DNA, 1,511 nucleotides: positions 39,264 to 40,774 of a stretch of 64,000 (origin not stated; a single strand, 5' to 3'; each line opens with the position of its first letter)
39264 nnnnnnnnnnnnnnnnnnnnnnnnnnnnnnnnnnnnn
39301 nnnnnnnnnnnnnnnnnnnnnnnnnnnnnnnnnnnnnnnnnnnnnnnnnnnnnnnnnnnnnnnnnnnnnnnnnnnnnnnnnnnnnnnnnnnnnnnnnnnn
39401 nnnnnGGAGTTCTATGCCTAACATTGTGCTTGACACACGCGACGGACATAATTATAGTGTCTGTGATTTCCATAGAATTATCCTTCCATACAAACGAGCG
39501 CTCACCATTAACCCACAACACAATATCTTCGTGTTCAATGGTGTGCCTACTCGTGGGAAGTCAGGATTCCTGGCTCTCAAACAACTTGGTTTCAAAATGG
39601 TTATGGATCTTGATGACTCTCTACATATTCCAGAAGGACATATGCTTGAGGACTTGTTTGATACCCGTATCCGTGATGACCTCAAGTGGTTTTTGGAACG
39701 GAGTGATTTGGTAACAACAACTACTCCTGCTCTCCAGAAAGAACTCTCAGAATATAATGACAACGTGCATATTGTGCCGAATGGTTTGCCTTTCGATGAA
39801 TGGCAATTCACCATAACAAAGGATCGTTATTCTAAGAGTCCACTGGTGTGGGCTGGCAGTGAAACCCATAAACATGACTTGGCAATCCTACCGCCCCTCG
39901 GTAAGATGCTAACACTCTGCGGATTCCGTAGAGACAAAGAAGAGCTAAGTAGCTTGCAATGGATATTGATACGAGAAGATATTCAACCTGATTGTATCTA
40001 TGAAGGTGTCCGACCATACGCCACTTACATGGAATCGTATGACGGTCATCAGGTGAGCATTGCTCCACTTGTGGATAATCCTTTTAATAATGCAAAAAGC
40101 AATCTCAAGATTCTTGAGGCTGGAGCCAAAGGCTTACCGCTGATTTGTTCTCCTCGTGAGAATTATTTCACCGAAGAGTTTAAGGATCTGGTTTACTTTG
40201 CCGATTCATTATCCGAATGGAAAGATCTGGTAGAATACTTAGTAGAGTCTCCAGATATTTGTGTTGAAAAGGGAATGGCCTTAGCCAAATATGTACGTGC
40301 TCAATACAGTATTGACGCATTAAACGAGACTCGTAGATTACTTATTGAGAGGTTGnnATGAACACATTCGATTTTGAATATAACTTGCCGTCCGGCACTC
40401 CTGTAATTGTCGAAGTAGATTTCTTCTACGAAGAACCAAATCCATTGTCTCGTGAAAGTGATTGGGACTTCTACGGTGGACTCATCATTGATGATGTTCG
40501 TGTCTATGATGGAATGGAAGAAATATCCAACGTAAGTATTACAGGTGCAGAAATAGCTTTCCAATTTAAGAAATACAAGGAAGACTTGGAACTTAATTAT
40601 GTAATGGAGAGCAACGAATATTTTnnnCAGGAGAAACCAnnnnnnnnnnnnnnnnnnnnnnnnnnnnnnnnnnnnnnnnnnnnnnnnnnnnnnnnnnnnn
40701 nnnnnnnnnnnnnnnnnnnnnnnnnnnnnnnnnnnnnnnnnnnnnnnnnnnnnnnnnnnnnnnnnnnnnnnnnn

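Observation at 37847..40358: Three consecutive putative sugar transferases, two of them GT-B paralogs, directly upstream of the replisome genes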

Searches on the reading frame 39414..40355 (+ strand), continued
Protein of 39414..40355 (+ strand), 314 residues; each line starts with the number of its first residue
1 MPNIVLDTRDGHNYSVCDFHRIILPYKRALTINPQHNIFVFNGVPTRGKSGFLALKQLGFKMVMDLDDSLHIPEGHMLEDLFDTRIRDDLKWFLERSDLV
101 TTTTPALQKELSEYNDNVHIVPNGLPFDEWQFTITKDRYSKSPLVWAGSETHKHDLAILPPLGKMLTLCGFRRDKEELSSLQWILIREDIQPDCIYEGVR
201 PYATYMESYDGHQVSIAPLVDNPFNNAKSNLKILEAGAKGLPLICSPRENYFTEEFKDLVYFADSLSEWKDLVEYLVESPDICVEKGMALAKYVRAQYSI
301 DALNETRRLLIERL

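Call 95: find_encoding_contigs(protein=P0037, flank=10000, max_places=2)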
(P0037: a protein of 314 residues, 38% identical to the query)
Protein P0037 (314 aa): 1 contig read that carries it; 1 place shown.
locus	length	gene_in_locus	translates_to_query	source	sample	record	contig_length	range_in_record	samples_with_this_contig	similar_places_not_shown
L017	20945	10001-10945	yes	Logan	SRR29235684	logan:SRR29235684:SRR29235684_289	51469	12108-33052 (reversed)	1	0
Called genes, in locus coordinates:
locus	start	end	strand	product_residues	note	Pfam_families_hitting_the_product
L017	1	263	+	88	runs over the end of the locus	-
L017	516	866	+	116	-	-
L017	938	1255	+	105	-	PF05106:Phage_holin_3_1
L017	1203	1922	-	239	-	-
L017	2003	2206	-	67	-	-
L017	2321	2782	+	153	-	PF10045:DUF2280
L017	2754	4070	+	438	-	PF03237:Terminase_6N, PF17289:Terminase_6C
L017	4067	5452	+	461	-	PF13264:DUF4055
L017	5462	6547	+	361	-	PF04233:Phage_Mu_F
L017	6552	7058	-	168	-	-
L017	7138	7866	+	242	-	-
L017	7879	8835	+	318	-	PF20036:Gp13-like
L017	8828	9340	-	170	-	-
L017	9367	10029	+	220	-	-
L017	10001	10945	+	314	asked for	PF13524:Glyco_trans_1_2 (weak)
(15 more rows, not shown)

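Call 103: search_dna_similar(query=window:39414-40355:+, collection=phages, mode=protein, max_evalue=0.001, max_rows=40, rows=spread)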
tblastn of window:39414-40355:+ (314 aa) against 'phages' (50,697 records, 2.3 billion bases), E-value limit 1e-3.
Records with a match: 144; places in all: 270; records where one place covers at least 80% of the query: 140.
Best place of each record, by identity: 80-90% 54; 60-80% 74; <60% 16.
By first word of the organism name: Escherichia 107; Klebsiella 10; Campylobacter 5; Streptomyces 4; Justusliebigvirus 3; Phapecoctavirus 3; uncultured 3; Salmonella 1; Serratia 1; Enterobacteria 1; and 6 more.
By host as written in the record: Escherichia coli 29; Escherichia coli K-12 MG1655 18; - 15; Escherichia sp. 5; Campylobacter jejuni 5; Escherichia coli K-12 4; Escherichia coli EC3.18 4; Escherichia coli O177 3; and 46 more.
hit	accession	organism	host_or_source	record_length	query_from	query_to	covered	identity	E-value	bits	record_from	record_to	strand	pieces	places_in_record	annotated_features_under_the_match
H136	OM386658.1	Escherichia phage vB_EcoM_ESCO32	Escherichia coli DH5a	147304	1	312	99%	83.7%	0e+0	560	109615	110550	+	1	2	hypothetical protein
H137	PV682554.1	Escherichia phage 92CQ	Escherichia coli 92CQ (ESBL-producing)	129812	1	312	99%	83.7%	2e-180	558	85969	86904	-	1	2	glycosyltransferase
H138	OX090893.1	Escherichia phage vB_Eco_PATM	-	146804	1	312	99%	83.7%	2e-180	558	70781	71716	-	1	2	RfaG Glycosyltransferase [uncultured Caudoviralesphage]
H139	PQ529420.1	Escherichia phage Eryne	Escherichia coli UTI89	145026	1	312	99%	83.7%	2e-180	558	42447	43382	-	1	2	glycosyltransferase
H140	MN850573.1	Escherichia phage muut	Escherichia coli K-12 MG1655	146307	1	312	99%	83.7%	2e-180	558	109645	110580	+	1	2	hypothetical protein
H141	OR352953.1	Escherichia phage AV123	Escherichia coli ESBL012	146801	1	312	99%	83.7%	2e-180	558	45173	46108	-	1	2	hypothetical protein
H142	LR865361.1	Escherichia phage Paula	-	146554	1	312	99%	83.7%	2e-180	558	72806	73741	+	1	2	conserved hypothetical protein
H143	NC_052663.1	Escherichia phage VEcB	Escherichia coli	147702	1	314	100%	83.1%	3e-180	557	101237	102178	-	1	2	glycosyltransferase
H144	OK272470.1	Escherichia phage JLBYU50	Escherichia coli K-12 MG1655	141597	1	312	99%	83.3%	5e-180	557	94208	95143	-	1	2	putative glycosyltransferase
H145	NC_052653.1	Escherichia phage vB_vPM_PD06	Escherichia coli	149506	1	312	99%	83.3%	5e-180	556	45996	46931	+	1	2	glycosyltransferase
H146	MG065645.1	Campylobacter phage A145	Campylobacter jejuni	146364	1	312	99%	83.3%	7e-180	556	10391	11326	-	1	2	record has no annotation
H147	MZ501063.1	Escherichia phage EmilieFrey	Escherichia coli K-12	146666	1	312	99%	83.3%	8e-180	556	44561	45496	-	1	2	putative disaccharide synthase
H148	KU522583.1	Enterobacteria phage ECGD1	-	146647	1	312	99%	83.3%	1e-179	556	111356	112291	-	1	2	hypothetical protein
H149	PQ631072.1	Escherichia phage EC.P2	Escherichia coli CVCC198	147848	1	312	99%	83.3%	2e-179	555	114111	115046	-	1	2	hypothetical protein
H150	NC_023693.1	Escherichia phage phi92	Escherichia coli K92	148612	1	312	99%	83.0%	3e-179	555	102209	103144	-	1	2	PHI92_gene_163: glycosyltransferase | PHI92_gene_162: ribosome_binding_site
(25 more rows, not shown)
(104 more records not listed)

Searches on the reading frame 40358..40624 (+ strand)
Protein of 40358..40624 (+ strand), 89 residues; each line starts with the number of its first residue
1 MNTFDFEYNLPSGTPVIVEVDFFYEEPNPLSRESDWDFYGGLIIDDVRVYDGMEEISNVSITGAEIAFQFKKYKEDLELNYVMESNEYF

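Call 3: search_protein_families(library=pfam, proteins=[window:40358-40624:+], max_evalue=1)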
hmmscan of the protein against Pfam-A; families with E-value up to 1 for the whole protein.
window:40358-40624:+ (89 aa): 0 families

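Call 4: search_protein_families(library=phrogs, proteins=[window:40358-40624:+], max_evalue=0.1)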
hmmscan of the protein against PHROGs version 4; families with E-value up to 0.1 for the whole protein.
window:40358-40624:+ (89 aa): 3 families
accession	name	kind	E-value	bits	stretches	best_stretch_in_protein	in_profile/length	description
phrog_4240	-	unknown function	2.6e-26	92.6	1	1-89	3-90/91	-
phrog_10267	-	unknown function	9.4e-05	23.4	1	12-75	8-72/113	-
phrog_17695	-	unknown function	0.041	15.5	1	1-67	1-72/110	-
